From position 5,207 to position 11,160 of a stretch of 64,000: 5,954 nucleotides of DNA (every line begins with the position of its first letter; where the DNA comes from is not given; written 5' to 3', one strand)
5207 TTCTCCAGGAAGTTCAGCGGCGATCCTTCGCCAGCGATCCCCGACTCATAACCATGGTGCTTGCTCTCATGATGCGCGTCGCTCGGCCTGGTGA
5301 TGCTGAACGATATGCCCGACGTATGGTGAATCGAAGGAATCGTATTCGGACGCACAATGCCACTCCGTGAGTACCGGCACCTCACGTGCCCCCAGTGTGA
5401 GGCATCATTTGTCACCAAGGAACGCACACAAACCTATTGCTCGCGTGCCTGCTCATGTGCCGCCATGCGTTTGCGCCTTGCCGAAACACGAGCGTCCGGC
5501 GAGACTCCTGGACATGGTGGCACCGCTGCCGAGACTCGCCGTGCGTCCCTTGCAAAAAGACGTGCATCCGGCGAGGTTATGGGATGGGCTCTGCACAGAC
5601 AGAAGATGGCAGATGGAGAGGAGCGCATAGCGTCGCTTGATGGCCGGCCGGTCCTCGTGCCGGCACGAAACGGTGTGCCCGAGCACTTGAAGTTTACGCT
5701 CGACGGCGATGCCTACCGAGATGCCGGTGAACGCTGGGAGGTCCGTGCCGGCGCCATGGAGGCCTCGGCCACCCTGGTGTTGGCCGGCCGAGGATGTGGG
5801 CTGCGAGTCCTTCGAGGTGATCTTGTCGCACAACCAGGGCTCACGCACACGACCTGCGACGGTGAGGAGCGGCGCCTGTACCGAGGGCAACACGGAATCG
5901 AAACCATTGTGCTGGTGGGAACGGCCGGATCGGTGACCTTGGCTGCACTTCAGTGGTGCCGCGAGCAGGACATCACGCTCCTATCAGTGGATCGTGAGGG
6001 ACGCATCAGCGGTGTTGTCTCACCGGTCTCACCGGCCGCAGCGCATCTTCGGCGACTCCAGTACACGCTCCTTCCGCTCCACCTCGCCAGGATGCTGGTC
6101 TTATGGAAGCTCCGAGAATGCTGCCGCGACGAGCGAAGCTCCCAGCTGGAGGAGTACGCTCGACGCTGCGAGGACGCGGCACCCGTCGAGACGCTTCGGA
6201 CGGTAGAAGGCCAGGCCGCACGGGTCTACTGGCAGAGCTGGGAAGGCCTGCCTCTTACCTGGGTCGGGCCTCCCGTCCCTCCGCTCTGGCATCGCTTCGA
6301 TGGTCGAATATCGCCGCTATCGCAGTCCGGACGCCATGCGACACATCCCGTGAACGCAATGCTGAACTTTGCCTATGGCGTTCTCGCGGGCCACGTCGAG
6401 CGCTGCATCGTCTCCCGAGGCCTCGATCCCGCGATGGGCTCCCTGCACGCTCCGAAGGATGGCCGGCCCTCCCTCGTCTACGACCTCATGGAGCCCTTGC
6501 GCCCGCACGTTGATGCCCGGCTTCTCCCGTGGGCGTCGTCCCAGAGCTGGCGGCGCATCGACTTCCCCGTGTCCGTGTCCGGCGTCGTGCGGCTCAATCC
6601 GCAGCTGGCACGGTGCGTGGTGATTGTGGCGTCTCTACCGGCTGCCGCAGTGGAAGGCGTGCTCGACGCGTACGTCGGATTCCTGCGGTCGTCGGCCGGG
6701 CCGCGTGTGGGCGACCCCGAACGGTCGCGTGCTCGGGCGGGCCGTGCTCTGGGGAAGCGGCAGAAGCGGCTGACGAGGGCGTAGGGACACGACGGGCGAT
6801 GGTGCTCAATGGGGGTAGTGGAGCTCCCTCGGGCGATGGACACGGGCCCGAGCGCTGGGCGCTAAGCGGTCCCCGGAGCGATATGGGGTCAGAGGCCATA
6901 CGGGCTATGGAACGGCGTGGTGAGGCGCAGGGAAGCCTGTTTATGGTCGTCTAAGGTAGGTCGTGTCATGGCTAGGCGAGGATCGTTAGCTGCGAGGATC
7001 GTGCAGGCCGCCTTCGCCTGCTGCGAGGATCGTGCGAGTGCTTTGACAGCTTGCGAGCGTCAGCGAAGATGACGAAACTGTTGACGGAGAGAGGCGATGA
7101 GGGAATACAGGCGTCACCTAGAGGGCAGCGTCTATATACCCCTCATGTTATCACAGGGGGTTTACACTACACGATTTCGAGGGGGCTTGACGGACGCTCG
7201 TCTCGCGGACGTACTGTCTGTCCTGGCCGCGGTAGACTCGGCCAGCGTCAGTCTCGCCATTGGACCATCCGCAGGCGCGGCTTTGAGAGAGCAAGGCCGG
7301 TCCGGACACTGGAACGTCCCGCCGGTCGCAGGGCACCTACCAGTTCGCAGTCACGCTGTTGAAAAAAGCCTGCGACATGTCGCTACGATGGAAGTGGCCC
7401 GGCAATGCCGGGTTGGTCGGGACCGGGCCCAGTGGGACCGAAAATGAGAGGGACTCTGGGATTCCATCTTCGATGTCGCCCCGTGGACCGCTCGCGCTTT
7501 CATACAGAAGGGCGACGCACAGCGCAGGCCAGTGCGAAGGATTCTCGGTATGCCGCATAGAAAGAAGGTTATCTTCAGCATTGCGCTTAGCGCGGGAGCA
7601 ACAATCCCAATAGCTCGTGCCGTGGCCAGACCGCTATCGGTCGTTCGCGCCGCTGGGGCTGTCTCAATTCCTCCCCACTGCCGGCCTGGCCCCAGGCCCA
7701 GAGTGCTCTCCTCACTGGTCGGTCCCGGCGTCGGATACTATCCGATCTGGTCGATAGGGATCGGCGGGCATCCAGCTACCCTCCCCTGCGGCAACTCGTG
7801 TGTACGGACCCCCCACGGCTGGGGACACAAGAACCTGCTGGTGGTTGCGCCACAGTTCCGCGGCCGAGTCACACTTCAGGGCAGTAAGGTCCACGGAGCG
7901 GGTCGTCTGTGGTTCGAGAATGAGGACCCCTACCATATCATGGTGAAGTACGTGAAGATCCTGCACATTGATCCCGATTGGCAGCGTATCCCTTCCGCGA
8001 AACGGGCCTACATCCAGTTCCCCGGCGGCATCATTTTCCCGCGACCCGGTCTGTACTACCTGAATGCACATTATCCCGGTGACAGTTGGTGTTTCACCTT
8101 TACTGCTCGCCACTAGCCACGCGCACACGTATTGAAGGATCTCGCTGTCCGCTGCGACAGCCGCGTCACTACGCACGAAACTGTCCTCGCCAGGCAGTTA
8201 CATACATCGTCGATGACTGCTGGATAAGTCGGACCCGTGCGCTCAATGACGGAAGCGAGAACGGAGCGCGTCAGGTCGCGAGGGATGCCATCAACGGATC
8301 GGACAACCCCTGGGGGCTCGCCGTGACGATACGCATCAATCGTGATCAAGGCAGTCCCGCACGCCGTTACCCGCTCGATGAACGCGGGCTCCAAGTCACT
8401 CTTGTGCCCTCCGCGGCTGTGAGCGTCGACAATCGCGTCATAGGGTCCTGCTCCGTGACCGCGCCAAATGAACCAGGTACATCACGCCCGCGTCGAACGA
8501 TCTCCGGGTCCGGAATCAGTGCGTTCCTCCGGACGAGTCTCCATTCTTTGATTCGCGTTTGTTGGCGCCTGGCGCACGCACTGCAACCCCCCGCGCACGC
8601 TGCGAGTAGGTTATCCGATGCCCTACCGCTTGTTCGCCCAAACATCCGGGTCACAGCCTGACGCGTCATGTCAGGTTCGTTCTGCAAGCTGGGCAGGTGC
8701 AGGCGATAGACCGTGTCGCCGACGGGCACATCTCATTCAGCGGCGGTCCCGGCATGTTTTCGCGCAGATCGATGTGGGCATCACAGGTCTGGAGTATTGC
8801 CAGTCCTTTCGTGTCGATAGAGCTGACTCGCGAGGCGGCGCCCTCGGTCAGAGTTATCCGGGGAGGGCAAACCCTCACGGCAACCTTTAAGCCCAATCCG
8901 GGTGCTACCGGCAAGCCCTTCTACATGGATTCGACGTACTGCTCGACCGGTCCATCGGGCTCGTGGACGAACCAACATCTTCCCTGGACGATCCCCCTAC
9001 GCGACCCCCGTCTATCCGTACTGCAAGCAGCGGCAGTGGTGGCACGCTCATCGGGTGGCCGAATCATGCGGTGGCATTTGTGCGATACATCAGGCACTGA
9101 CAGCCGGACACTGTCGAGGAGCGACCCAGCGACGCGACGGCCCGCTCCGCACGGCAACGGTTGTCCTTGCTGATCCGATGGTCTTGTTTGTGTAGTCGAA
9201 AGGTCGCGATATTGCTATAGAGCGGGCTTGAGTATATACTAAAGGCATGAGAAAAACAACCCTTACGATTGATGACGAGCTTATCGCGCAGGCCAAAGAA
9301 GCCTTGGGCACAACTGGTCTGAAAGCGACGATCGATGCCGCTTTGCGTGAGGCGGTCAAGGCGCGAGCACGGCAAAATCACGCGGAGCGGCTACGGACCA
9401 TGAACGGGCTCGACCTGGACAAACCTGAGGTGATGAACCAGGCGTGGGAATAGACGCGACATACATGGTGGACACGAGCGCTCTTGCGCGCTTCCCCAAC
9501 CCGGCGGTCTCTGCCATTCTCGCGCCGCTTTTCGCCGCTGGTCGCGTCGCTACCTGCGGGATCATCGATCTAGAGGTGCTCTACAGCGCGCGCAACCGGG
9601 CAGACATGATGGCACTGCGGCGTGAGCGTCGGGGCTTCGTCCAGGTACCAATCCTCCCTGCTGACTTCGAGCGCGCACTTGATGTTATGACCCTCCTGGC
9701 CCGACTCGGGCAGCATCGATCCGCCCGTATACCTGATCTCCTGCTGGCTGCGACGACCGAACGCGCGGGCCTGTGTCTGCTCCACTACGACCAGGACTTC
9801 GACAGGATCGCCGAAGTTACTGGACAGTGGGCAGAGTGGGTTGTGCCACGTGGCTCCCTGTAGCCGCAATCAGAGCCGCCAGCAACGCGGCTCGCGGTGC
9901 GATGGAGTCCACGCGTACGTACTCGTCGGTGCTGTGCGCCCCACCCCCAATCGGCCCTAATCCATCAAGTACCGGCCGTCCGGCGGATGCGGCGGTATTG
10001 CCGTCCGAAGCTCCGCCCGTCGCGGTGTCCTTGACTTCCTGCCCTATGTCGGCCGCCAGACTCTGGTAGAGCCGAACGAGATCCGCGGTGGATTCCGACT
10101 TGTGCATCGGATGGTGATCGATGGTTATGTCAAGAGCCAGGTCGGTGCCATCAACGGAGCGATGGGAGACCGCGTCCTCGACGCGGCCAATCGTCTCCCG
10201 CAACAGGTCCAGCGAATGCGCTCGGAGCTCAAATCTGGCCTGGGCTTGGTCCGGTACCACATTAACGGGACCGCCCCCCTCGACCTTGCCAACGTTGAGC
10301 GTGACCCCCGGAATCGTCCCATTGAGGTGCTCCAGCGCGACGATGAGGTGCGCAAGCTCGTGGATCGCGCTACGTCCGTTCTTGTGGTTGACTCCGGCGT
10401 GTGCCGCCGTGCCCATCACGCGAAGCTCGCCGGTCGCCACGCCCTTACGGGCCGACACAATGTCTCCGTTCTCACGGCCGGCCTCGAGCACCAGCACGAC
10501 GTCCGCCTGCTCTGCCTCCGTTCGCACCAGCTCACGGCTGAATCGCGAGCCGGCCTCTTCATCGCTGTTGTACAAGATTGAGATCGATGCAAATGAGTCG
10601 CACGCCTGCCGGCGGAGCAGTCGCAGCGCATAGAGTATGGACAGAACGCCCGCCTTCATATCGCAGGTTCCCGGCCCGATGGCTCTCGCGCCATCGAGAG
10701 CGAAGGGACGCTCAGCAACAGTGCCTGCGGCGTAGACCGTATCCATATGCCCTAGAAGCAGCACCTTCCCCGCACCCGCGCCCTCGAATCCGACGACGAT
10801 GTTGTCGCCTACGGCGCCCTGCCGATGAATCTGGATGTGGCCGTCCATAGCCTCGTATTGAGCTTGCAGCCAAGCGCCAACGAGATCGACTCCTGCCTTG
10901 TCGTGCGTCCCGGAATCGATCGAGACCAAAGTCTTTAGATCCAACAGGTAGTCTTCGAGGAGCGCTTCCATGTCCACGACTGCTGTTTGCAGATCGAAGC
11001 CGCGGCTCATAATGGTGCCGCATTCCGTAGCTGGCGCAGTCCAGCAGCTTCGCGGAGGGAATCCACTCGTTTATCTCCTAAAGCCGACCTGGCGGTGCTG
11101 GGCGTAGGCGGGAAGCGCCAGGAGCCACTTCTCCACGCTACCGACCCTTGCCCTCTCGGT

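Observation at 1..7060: Casposon-like self-synthesizing element: stand-alone Cas1 + family B DNA polymerase + HNH, with no cas2 and no CRISPR array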

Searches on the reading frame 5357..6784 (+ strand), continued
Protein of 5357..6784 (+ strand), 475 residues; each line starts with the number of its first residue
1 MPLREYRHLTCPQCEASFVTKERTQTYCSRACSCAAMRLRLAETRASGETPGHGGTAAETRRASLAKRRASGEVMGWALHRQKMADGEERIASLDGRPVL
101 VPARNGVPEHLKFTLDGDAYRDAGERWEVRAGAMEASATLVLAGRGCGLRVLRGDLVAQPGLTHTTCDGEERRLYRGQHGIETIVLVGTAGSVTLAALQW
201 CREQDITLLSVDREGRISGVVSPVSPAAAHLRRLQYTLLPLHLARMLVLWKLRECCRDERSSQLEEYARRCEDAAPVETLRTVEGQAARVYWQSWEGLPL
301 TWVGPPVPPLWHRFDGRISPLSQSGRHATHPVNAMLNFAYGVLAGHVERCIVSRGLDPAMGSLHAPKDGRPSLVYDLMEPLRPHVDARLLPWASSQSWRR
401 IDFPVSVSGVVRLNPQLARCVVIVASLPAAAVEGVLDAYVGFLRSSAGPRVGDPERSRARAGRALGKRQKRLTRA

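Call 101: list_cluster_members(proteins=[L004:16902-18857:-, L004:19786-20895:+, L011:13172-14566:-, L006:12807-14033:+, P0036, P0002, P0003, P0005])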
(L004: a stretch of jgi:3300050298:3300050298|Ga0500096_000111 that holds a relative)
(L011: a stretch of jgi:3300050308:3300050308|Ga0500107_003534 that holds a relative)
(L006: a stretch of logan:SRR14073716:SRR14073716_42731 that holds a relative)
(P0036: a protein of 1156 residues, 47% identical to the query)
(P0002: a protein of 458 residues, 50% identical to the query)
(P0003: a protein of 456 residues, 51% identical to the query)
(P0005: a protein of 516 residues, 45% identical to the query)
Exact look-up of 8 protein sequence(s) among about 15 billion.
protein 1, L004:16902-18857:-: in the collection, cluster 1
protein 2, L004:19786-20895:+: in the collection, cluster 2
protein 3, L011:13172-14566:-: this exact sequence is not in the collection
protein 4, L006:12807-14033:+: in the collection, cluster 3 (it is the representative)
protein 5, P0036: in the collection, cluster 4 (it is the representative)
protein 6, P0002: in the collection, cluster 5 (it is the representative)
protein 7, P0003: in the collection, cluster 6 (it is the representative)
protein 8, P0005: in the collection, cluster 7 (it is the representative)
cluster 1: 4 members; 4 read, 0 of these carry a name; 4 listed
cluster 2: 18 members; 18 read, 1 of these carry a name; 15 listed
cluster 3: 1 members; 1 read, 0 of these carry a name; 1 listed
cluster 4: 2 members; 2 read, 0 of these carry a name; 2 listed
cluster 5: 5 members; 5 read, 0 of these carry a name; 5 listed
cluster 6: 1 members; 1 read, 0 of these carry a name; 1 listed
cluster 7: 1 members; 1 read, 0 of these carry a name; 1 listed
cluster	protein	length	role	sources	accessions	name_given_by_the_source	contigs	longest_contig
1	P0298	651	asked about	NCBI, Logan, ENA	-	-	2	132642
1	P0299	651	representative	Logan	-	-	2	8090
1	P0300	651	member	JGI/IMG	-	-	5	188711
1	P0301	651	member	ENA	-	-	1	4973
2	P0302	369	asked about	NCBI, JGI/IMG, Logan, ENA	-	-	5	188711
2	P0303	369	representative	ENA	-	-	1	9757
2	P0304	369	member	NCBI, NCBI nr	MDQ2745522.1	MAG: redox-regulated ATPase YchF [Chloroflexota bacterium] | redox-regulated ATPase YchF [Chloroflexota bacterium]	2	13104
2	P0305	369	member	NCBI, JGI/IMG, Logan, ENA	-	-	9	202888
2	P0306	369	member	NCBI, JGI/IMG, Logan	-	-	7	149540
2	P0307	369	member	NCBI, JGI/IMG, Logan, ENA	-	-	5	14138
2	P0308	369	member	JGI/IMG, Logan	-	-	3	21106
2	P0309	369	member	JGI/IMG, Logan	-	-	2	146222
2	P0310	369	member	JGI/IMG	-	-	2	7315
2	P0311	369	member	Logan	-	-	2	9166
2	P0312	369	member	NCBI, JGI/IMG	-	-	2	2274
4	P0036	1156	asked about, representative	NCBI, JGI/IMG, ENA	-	-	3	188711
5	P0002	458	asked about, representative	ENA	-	-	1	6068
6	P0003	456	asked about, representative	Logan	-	-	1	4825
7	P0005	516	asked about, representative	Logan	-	-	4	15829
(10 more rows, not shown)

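Call 104: search_protein_families(library=pfam, proteins=[L006:2615-3316:+, L007:7740-8381:-], max_evalue=1)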
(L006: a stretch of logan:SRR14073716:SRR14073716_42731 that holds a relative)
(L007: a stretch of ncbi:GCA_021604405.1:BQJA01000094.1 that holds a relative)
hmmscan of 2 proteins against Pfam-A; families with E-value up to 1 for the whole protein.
L006:2615-3316:+ (233 aa): 0 families

L007:7740-8381:- (213 aa): 8 families
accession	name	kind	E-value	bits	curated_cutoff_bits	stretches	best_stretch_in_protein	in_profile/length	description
PF09907.15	HigB_toxin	-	0.00095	19.8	27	1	146-177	24-53/74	HigB_toxin, RelE-like toxic component of a toxin-antitoxin system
PF13542.12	HTH_Tnp_ISL3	-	0.0013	18.6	27.4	1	52-90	10-46/51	Helix-turn-helix domain of transposase family ISL3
PF13518.12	HTH_28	-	0.025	15.1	25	1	62-90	4-32/52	Helix-turn-helix domain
PF13560.12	HTH_31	-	0.042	14.6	27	0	68-90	12-34/64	Helix-turn-helix domain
PF13413.12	HTH_25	-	0.057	13.7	24.6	1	68-94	8-34/62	Helix-turn-helix domain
PF00126.33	HTH_1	-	0.088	13.2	26.6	1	62-89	5-32/60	Bacterial regulatory helix-turn-helix protein, lysR family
PF13384.12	HTH_23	-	0.11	12.7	24.6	0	63-89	10-36/50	Homeodomain-like domain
PF17326.7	DUF5365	-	0.14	13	26.3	1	162-204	53-95/116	Family of unknown function (DUF5365)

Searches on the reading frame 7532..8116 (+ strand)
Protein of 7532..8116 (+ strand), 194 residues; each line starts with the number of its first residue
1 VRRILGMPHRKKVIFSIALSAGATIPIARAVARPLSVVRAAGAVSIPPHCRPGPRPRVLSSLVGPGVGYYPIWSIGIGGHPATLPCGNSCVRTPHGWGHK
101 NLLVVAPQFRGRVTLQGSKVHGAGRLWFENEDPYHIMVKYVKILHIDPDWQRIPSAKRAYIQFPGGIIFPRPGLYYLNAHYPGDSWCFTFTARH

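Call 34: search_protein_families(library=pfam, proteins=[window:7532-8116:+], max_evalue=0.1)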
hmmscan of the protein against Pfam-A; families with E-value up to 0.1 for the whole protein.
window:7532-8116:+ (194 aa): 0 families

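Call 61: find_encoding_contigs(protein=window:7550-8116:+, flank=10000, max_places=8)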
Protein window:7550-8116:+ (188 aa): 2 contigs read that carry it; 2 places shown.
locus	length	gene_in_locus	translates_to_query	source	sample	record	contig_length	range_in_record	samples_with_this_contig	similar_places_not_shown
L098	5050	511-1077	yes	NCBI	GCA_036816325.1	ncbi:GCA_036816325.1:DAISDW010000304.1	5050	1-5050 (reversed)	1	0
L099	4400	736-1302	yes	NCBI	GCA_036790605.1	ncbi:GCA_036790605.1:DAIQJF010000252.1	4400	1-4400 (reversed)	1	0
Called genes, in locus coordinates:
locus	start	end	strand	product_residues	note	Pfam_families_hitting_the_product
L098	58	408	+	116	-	-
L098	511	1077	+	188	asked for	-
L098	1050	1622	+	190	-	-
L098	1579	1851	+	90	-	-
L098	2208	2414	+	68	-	PF09957:VapB_antitoxin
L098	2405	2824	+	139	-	PF01850:PIN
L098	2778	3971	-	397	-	PF04389:Peptidase_M28 (weak), PF01546:Peptidase_M20, PF07687:M20_dimer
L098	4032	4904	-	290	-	PF00494:SQS_PSY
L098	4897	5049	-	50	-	?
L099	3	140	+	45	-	?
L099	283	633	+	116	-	-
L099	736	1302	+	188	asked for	-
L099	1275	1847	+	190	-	-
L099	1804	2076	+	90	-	-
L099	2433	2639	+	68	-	PF09957:VapB_antitoxin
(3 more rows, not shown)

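Call 83: search_protein_representatives(protein=window:7550-8116:+)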
Query: 188 residues. Proteins with E-value up to 0.001 (for the whole library): 131; up to 1e-10: 28; up to 1e-30: 2. The best 131 are listed.
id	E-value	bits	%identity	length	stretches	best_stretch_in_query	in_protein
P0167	6.8e-82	290.4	65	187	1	4-188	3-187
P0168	2.5e-32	128.5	72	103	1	3-88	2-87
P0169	2.1e-21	92.8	38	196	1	39-186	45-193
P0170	6.5e-19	84.7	34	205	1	31-186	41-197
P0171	1.2e-17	80.5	35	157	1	36-186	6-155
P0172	1.0e-16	77.5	35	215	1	39-186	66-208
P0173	1.4e-15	73.8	41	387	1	39-186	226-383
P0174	3.1e-15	72.7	34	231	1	40-186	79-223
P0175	1.3e-14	70.6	37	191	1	37-182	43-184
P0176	3.1e-14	69.4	32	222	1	24-186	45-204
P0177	4.2e-14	68.9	38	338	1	37-186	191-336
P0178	1.4e-13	67.2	33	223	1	22-186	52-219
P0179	1.6e-13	67.1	37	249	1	37-186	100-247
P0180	3.5e-13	65.9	36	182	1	39-186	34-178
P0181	6.8e-13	65.0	36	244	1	17-186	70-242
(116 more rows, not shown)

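Call 105: find_encoding_contigs(protein=P0167, flank=10000, max_places=5)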
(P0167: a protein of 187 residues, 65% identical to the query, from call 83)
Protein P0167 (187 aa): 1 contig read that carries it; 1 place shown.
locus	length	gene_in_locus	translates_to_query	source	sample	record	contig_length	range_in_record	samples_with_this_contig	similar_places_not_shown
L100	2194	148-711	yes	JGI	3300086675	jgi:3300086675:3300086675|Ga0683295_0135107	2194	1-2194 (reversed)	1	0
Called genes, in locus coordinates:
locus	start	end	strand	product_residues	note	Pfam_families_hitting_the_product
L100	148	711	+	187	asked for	-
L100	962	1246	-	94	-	-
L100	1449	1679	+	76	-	-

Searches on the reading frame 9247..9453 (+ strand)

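Call 34: search_protein_families(library=pfam, proteins=[window:9247-9453:+], max_evalue=0.1)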
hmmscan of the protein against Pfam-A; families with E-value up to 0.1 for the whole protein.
window:9247-9453:+ (68 aa): 2 families
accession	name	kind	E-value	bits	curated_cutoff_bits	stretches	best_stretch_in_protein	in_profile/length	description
PF09957.15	VapB_antitoxin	-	2.6e-08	34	23.4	1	3-44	2-43/47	Bacterial antitoxin of type II TA system, VapB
PF07362.18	CcdA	-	8.7e-05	23.3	22.4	1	2-50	2-48/71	Post-segregation antitoxin CcdA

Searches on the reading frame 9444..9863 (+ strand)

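Call 34: search_protein_families(library=pfam, proteins=[window:9444-9863:+], max_evalue=0.1)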
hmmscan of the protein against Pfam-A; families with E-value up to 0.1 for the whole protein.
window:9444-9863:+ (139 aa): 1 family
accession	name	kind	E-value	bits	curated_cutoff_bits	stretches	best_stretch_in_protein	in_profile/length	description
PF01850.27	PIN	-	6.7e-11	43.3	23.6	1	7-124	1-119/120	PIN domain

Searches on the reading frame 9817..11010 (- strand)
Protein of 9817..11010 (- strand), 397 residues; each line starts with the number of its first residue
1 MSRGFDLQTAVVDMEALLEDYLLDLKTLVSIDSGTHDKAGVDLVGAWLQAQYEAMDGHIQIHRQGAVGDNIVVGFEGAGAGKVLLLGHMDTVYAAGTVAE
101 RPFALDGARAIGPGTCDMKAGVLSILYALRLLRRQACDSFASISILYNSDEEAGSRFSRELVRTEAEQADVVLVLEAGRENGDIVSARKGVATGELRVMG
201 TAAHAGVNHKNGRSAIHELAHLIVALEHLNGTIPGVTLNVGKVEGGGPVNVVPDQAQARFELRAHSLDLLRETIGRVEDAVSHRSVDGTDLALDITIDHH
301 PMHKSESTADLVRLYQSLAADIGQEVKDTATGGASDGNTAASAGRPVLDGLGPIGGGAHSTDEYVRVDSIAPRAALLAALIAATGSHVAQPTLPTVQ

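Call 56: find_encoding_contigs(protein=window:9817-11010:-, flank=10000, max_places=6)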
Protein window:9817-11010:- (397 aa): 4 contigs read that carry it; 4 places shown.
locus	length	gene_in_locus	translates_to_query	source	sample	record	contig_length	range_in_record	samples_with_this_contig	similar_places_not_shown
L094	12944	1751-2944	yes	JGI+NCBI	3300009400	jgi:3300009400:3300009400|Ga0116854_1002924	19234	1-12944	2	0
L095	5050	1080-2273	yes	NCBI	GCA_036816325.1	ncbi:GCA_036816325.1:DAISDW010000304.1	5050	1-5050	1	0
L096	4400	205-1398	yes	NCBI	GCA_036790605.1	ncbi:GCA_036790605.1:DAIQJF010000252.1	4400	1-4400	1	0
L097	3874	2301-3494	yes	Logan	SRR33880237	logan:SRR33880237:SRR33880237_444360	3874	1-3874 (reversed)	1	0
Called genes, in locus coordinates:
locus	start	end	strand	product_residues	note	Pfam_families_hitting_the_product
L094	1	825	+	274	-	PF01593:Amino_oxidase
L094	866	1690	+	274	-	PF00494:SQS_PSY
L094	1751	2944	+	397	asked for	PF04389:Peptidase_M28 (weak), PF01546:Peptidase_M20, PF07687:M20_dimer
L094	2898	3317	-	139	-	PF01850:PIN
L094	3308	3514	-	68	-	PF09957:VapB_antitoxin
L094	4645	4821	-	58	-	-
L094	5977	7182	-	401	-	PF01867:Cas_Cas1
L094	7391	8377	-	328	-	-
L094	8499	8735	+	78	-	-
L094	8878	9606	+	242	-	-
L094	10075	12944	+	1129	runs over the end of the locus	-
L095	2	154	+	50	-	?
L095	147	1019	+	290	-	PF00494:SQS_PSY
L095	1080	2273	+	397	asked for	PF04389:Peptidase_M28 (weak), PF01546:Peptidase_M20, PF07687:M20_dimer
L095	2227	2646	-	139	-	PF01850:PIN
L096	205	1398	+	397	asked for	PF04389:Peptidase_M28 (weak), PF01546:Peptidase_M20, PF07687:M20_dimer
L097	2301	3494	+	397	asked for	PF04389:Peptidase_M28 (weak), PF01546:Peptidase_M20, PF07687:M20_dimer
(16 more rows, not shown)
